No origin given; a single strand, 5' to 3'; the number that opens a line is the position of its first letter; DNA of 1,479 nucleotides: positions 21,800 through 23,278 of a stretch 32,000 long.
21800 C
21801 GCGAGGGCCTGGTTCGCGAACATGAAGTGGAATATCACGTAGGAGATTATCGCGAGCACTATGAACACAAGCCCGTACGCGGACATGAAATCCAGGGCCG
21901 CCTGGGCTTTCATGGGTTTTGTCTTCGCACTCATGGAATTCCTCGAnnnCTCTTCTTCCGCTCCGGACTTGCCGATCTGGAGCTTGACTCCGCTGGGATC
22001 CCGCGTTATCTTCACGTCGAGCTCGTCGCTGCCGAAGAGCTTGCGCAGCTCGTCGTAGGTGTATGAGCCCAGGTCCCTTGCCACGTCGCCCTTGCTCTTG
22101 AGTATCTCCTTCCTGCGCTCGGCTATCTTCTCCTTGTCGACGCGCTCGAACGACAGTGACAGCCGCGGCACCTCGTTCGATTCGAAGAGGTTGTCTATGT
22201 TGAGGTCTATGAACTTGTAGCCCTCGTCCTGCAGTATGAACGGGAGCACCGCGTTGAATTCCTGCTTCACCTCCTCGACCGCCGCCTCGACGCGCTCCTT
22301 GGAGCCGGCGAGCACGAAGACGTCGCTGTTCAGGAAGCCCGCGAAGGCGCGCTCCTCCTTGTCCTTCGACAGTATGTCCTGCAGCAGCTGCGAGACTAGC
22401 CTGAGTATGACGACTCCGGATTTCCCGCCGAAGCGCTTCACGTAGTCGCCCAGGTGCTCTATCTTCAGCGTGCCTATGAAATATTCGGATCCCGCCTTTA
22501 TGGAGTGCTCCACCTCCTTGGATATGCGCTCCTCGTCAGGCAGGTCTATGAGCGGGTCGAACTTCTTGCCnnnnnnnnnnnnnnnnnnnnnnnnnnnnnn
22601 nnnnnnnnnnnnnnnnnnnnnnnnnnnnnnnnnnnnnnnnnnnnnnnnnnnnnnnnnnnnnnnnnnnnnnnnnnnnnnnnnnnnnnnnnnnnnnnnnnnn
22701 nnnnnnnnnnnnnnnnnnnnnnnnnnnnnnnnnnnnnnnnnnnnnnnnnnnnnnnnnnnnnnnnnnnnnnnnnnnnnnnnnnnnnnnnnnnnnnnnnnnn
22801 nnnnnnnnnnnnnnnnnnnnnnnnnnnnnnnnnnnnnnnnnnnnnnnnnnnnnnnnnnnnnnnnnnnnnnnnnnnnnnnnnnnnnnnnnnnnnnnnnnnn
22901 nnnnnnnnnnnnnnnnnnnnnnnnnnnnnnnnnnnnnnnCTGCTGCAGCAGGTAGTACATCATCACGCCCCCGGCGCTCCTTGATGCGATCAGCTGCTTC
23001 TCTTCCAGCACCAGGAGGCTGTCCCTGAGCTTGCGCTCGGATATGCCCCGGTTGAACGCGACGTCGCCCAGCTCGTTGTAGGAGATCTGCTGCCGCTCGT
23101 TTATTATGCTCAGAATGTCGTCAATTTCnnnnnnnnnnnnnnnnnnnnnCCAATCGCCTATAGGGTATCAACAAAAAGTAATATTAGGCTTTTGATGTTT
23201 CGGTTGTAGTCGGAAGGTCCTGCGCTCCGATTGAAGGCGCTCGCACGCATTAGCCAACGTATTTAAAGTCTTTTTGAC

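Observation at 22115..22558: GGDEF-like (nucleotidyl-cyclase fold) output domain with a degenerate active site on an archaeal response regulator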

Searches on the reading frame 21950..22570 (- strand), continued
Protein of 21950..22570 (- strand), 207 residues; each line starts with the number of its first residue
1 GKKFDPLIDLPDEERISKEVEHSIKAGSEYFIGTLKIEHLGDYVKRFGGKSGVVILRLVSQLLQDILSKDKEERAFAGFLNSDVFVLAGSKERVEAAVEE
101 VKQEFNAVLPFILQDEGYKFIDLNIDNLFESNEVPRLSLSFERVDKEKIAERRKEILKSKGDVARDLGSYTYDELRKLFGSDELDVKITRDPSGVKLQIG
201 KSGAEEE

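Call 47: find_related_loci(query=A2, collection=genome_contigs, flank=5000)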
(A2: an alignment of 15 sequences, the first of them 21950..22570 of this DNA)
Query A2 (207 aa) in genome_contigs; peptide patterns used: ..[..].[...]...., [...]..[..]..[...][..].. (x = any residue, [..] = any of these).
282 stretches matched a pattern; 225 encode a relative of the query (tblastn E <= 1e-3); the best 80 are kept; 80 distinct loci.
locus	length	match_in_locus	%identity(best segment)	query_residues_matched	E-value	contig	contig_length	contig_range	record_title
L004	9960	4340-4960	92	1-207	1e-122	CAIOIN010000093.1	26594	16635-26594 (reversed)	uncultured Candidatus Micrarchaeota archaeon isolate C24_bin-1049 genome assembly, contig: bin-1049:093/135, whole genom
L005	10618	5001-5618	67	1-207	1e-89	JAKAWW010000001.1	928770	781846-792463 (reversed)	MAG: Candidatus Micrarchaeota archaeon isolate YP4.bin88 NODE_4_length_928770_cov_34.890113, whole genome shotgun sequen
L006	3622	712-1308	68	1-200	2e-86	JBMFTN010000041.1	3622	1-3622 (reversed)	MAG: Candidatus Micrarchaeia archaeon isolate KM4347-14 NODE_6316_length_3622_cov_53.192879, whole genome shotgun sequen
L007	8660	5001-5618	64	1-207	6e-84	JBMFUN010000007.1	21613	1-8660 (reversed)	MAG: Candidatus Micrarchaeia archaeon isolate KM4348-04 NODE_650_length_21613_cov_201.731144, whole genome shotgun seque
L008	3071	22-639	65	1-207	4e-84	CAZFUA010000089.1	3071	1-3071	MAG TPA_asm: Candidatus Micrarchaeota archaeon isolate SRP271791_co2_54 genome assembly, contig: NODE_11277_length_3071_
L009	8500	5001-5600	64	1-201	2e-82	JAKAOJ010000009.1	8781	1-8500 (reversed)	MAG: Candidatus Micrarchaeota archaeon isolate YF1.bin131 NODE_10352_length_8781_cov_1.491102, whole genome shotgun sequ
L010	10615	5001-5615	64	1-207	5e-82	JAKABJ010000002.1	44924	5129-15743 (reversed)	MAG: Candidatus Micrarchaeota archaeon isolate WH2.bin153 NODE_1207_length_44924_cov_3.898922, whole genome shotgun sequ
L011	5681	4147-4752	64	1-202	2e-81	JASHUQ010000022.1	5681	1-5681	MAG: Candidatus Micrarchaeota archaeon isolate JOPF183 JOPF_N043_contig_23567, whole genome shotgun sequence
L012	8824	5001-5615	64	1-207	1e-81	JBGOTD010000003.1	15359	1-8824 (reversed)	MAG: Candidatus Micrarchaeaceae archaeon isolate OBJ_0618_7090110_170 k141_10034580_length_15359_cov_11.0000, whole geno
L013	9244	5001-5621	64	1-207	2e-81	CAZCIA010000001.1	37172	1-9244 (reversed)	MAG TPA_asm: Candidatus Micrarchaeota archaeon isolate SRP271791_co2_84 genome assembly, contig: NODE_165_length_37172_c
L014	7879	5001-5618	61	1-207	8e-81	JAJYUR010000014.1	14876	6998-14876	MAG: Candidatus Micrarchaeota archaeon isolate FK1.bin29 NODE_4141_length_14876_cov_33.525527, whole genome shotgun sequ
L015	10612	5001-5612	62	1-206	7e-81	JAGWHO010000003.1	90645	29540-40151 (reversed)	MAG: Candidatus Micrarchaeota archaeon isolate REEA81 REEA81_3_length_90645_cov_7.328935, whole genome shotgun sequence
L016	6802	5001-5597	63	1-200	1e-80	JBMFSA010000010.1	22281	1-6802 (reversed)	MAG: Candidatus Micrarchaeia archaeon isolate KM4345-13 NODE_10_length_22281_cov_36.016033, whole genome shotgun sequenc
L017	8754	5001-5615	61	1-207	2e-80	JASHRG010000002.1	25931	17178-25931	MAG: Candidatus Micrarchaeota archaeon isolate JOPF095 JOPF_NEAR_contig_15085, whole genome shotgun sequence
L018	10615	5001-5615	63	1-207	2e-80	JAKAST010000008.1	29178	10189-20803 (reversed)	MAG: Candidatus Micrarchaeota archaeon isolate YP1.bin76 NODE_1342_length_29178_cov_20.677636, whole genome shotgun sequ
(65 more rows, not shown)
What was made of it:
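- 21947..23149 (-): Whole response-regulator gene (400 aa): wHTH-REC-degenerate GGDEF. Found in 225 species-level genomes (call 47).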

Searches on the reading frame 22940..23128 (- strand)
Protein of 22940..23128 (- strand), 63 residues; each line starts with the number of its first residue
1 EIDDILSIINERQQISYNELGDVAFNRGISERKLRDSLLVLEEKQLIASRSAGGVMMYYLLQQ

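Call 55: search_solved_structures(query=A5, max_evalue=10, show_alignments=1)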
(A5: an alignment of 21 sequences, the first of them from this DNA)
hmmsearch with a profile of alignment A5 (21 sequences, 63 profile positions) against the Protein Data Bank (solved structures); distinct sequences matched with E-value up to 10: 98 (the best 60 are shown).
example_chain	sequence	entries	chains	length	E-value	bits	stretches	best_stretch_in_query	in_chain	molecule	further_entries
6jmi_A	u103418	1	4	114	0.00081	22.6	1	5-58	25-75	Uncharacterized HTH-type transcriptional regulator Rv0081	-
5ey2_A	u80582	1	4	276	0.00095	22.4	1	21-54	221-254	GTP-sensing transcriptional pleiotropic repressor CodY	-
2b0l_A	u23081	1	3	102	0.0012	22.1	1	21-55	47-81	GTP-sensing transcriptional pleiotropic repressor codY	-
5z2i_A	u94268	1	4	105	0.0047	20.2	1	10-47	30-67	Dictyostelium discoideum mitochondrial calcium uniporter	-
8c7t_A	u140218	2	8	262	0.0063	19.7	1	5-57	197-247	GTP-sensing transcriptional pleiotropic repressor CodY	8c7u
5lnh_A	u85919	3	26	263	0.0066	19.7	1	21-54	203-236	GTP-sensing transcriptional pleiotropic repressor CodY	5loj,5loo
8c7s_A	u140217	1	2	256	0.0076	19.5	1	22-53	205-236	Global transcriptional regulator CodY (Fragment)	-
5loe_A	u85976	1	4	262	0.0076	19.5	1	21-54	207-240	GTP-sensing transcriptional pleiotropic repressor CodY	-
5z2h_A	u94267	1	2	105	0.0078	19.5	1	11-47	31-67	Dictyostelium discoideum mitochondrial calcium uniporter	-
1wj5_A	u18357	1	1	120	0.0085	19.3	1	18-60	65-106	hypothetical protein (RIKEN cDNA 0610009H20)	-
2p6j_A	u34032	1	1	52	0.01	19.1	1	7-45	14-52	designed engrailed homeodomain variant UVF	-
2lvs_A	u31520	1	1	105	0.021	18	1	15-51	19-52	Putative uncharacterized protein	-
6cmv_A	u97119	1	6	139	0.033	17.4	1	15-50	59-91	Transcriptional regulator Lrs14-like protein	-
1r22_A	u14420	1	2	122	0.036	17.3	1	21-63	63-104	Transcriptional repressor smtB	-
1q1h_A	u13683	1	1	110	0.036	17.3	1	4-51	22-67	Transcription Factor E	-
2xvc_A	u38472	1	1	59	0.2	14.9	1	19-48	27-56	ESCRT-III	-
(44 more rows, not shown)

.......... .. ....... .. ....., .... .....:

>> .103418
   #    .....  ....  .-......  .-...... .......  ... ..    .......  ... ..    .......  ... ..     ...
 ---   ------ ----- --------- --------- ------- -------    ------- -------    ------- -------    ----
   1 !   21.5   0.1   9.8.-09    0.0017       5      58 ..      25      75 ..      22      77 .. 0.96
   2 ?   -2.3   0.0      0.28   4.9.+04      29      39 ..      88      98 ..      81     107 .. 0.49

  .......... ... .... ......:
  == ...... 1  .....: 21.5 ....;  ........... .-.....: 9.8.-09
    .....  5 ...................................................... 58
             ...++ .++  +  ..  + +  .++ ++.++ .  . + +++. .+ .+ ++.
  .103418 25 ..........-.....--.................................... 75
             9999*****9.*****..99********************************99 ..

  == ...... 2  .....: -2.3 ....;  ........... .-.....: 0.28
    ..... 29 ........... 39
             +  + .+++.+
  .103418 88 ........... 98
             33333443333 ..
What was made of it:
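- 22940..23128 (-): N-terminal winged helix-turn-helix (residues about 8-70). The family profile hits ArsR-type Rv0081 (8e-4), CodY wHTH, SmtB, Lrs14 and TFE in PDB (call 55).
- On Winged-helix DNA-binding domain: The profile hits ArsR, CodY, SmtB, Lrs14 and TFE domains at E 8e-4 to 0.05 (call 55).
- The wHTH profile also hits protein-binding winged helices, such as ESCRT-III/CdvB 2xvc and TFE (call 55). The best wHTH hits are DNA-binding repressors of the ArsR, CodY and SmtB types (call 55). wHTH-REC regulators are generally read as transcription factors.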
